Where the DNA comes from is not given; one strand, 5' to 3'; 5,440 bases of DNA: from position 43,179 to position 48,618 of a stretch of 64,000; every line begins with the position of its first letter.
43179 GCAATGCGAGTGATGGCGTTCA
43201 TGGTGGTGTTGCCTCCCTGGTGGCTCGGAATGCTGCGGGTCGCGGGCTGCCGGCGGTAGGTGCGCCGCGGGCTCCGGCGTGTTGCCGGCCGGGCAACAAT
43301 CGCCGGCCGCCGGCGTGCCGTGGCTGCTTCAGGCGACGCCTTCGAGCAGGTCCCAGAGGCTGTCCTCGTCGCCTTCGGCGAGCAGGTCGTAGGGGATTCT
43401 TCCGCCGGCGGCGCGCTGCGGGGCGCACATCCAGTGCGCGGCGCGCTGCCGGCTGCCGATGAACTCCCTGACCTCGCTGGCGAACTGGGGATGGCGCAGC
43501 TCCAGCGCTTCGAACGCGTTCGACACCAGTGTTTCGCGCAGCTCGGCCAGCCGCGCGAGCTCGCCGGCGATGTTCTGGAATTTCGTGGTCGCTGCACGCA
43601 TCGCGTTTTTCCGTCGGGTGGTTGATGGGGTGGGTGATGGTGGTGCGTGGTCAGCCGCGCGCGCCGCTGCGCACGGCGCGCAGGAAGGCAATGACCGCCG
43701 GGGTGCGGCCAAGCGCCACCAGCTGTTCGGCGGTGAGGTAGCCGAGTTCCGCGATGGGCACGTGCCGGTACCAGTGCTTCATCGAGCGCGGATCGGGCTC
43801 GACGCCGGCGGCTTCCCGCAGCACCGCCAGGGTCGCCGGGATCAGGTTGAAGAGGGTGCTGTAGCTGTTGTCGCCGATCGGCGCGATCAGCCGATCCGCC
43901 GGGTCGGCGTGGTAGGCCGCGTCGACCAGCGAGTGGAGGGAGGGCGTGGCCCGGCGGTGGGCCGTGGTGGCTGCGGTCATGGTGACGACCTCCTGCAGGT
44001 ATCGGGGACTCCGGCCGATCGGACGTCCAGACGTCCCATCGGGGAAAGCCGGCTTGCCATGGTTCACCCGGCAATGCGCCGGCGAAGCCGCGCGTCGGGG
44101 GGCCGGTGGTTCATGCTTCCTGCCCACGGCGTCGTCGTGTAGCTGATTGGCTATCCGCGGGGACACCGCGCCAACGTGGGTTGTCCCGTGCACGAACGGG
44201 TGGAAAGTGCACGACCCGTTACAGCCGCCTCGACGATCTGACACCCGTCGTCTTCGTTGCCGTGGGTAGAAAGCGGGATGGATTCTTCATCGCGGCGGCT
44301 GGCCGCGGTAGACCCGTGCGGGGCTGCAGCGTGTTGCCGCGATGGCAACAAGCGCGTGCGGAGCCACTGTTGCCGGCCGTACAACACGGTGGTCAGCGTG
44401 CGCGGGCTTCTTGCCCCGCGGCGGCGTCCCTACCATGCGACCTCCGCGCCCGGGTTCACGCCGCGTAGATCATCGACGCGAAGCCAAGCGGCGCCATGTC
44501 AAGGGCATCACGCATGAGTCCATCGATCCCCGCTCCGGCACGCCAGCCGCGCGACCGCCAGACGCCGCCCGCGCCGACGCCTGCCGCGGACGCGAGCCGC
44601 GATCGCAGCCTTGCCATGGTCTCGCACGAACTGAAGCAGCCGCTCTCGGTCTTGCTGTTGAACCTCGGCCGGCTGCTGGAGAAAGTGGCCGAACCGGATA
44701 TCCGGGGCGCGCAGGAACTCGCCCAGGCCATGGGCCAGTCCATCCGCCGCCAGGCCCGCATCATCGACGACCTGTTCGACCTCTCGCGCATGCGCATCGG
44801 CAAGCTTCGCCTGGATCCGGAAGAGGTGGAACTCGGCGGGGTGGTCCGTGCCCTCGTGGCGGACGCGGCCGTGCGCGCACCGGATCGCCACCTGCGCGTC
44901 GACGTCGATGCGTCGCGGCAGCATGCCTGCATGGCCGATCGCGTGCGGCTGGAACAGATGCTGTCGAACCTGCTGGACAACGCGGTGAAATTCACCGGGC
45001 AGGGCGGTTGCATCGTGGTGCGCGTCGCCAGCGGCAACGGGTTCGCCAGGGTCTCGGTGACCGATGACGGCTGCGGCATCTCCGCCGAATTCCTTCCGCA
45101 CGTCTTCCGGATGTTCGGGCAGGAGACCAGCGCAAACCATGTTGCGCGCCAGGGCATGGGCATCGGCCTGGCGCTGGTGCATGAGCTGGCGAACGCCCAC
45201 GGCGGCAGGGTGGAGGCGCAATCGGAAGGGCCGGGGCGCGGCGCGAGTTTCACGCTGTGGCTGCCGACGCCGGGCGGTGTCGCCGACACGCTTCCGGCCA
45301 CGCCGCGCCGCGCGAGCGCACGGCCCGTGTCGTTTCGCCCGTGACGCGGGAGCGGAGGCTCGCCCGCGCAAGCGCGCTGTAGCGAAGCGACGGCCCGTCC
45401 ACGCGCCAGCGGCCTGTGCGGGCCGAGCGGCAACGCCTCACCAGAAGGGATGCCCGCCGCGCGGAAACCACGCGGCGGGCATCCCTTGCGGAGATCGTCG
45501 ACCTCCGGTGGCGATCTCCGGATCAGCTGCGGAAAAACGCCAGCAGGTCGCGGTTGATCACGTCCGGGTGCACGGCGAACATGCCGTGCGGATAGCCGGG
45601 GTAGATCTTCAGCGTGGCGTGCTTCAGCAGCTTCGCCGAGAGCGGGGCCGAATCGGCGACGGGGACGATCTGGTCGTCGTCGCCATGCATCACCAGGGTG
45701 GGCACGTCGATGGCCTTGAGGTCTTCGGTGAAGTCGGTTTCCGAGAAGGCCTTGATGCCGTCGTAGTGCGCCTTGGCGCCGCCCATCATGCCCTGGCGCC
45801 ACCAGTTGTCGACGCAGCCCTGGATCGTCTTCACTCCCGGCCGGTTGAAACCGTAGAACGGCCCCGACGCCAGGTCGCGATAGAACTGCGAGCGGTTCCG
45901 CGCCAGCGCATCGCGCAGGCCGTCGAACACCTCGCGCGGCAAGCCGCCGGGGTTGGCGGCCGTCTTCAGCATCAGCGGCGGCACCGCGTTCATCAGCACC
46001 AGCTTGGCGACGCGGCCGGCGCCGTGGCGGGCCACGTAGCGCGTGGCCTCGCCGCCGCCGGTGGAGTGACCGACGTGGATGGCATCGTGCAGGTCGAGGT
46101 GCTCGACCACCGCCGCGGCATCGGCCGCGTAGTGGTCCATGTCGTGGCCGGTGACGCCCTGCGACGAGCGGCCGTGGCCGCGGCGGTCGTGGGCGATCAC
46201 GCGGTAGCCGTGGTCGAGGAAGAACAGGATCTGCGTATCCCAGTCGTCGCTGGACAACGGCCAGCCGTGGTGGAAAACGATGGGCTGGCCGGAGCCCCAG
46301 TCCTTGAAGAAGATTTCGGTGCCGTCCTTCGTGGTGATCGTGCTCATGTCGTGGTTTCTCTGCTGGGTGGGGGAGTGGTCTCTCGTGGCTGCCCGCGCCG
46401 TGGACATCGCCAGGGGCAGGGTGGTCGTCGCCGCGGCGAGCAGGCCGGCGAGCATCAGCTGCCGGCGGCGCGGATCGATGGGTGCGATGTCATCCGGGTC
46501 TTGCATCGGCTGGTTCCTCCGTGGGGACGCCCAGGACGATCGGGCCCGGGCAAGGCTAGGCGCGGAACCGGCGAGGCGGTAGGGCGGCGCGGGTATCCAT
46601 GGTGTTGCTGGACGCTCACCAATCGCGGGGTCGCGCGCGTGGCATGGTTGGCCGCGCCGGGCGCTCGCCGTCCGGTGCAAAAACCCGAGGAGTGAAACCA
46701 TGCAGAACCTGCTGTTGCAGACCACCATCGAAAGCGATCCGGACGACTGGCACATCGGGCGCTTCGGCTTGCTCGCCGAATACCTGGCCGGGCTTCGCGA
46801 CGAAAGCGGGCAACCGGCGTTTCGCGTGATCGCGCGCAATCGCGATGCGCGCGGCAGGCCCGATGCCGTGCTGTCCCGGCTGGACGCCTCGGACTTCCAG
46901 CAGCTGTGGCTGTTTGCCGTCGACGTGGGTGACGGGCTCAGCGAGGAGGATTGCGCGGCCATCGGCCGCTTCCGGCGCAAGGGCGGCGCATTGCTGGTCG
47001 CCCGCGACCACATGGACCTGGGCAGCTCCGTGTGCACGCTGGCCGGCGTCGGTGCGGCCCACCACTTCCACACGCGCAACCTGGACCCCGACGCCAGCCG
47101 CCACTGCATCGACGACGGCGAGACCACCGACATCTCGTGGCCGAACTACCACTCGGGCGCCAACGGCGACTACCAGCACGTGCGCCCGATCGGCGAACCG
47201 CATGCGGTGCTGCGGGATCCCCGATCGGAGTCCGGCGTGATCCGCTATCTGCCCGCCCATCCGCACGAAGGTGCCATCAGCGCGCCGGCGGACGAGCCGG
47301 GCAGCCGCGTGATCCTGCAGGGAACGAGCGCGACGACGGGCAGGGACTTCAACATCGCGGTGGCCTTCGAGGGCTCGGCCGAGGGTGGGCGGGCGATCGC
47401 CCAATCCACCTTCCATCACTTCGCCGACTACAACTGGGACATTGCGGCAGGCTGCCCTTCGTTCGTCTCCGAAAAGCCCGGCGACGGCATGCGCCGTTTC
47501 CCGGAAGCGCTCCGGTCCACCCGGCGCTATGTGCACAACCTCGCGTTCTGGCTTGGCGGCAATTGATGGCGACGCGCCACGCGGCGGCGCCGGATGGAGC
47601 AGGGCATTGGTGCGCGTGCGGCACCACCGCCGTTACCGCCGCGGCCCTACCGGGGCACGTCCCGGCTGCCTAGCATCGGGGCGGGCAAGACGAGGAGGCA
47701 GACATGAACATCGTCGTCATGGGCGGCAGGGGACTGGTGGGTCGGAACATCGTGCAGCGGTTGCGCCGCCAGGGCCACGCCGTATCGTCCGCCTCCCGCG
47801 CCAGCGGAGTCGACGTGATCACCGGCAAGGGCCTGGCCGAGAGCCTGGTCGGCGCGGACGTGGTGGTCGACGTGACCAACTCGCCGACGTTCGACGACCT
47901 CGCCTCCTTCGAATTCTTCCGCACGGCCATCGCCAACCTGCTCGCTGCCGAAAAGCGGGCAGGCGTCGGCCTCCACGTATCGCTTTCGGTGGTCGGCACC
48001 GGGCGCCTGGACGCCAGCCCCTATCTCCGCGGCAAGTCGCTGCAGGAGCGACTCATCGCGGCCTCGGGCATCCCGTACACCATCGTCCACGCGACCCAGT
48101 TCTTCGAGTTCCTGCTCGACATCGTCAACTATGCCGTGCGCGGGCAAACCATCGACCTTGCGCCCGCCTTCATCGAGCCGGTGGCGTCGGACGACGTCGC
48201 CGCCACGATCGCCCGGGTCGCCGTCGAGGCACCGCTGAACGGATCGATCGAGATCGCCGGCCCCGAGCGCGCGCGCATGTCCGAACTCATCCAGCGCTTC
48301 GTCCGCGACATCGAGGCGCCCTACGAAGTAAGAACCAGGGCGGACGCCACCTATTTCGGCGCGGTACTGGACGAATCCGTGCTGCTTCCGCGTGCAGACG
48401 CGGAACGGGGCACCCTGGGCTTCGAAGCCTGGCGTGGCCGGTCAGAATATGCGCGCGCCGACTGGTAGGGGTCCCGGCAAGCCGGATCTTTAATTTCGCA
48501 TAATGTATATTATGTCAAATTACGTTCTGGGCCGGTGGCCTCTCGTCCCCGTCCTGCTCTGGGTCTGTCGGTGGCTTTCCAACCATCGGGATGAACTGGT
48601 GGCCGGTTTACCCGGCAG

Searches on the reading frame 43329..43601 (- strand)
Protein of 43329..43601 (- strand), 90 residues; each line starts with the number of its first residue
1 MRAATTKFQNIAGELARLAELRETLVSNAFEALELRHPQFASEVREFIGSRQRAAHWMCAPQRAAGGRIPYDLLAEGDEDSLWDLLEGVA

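Call 24: search_protein_families(library=pfam, proteins=[window:43329-43601:-], max_evalue=0.001)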
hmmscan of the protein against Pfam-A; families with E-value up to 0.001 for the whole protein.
window:43329-43601:- (90 aa): 1 family
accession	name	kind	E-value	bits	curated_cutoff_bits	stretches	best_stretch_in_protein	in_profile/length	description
PF09722.15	Xre_MbcA_ParS_C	-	0.00044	20.6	24.5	1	47-76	5-34/51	Antitoxin Xre/MbcA/ParS C-terminal toxin-binding domain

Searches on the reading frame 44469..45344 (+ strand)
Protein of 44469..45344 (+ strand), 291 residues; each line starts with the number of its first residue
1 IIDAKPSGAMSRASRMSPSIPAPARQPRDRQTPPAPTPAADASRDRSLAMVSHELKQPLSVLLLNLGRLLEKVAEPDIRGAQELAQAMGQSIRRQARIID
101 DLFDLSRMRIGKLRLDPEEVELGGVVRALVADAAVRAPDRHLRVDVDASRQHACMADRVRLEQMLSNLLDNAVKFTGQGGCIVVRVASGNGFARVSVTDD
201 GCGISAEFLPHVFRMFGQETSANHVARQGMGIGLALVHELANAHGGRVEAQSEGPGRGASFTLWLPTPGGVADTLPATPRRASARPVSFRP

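Call 24: search_protein_families(library=pfam, proteins=[window:44616-45344:+], max_evalue=0.001)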
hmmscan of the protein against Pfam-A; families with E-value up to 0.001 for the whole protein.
window:44616-45344:+ (242 aa): 2 families
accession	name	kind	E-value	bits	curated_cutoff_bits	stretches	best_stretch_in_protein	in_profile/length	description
PF02518.31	HATPase_c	-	2.9e-28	99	26.4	1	108-218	2-109/111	Histidine kinase-, DNA gyrase B-, and HSP90-like ATPase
PF00512.31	HisKA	-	9.6e-10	38.8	26.9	1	1-60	8-64/66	His Kinase A (phospho-acceptor) domain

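Call 43: search_protein_families(library=pfam, proteins=[window:44469-45344:+], max_evalue=0.001)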
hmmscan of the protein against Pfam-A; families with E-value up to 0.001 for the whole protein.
window:44469-45344:+ (291 aa): 2 families
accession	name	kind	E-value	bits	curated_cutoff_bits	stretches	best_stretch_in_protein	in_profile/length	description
PF02518.31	HATPase_c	-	4.9e-28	98.2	26.4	1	157-267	2-109/111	Histidine kinase-, DNA gyrase B-, and HSP90-like ATPase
PF00512.31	HisKA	-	3.4e-11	43.4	26.9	1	44-109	2-64/66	His Kinase A (phospho-acceptor) domain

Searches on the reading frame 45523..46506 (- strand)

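Call 24: search_protein_families(library=pfam, proteins=[window:45523-46506:-], max_evalue=0.001)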
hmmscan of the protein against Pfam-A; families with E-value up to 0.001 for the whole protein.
window:45523-46506:- (327 aa): 6 families
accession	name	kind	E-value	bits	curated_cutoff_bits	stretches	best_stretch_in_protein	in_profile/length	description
PF00561.26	Abhydrolase_1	-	5.3e-35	121.7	25.8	1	75-314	2-245/245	alpha/beta hydrolase fold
PF12146.15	Hydrolase_4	-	6.9e-22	78.3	27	2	76-174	7-109/239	Serine aminopeptidase, S33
PF12697.13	Abhydrolase_6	-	1e-19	72.5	26.3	1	76-318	1-215/217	Alpha/beta hydrolase family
PF00326.27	Peptidase_S9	-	3.2e-06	27.2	22.6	1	235-310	111-190/213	Prolyl oligopeptidase family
PF02129.25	Peptidase_S15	-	9.2e-06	26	23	1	49-282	38-237/262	X-Pro dipeptidyl-peptidase (S15 family)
PF20434.5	BD-FAE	-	0.00061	19.8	26.8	0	263-293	185-215/215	BD-FAE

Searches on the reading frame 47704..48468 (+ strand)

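Call 24: search_protein_families(library=pfam, proteins=[window:47704-48468:+], max_evalue=0.001)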
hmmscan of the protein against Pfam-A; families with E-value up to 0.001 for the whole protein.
window:47704-48468:+ (254 aa): 2 families
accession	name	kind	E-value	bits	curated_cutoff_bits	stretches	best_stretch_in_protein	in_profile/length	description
PF13460.12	NAD_binding_10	-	1.3e-08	35.4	27.2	1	7-173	1-181/184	NAD(P)H-binding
PF01370.27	Epimerase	-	6.4e-05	22.9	20.9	1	3-79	1-71/240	NAD dependent epimerase/dehydratase family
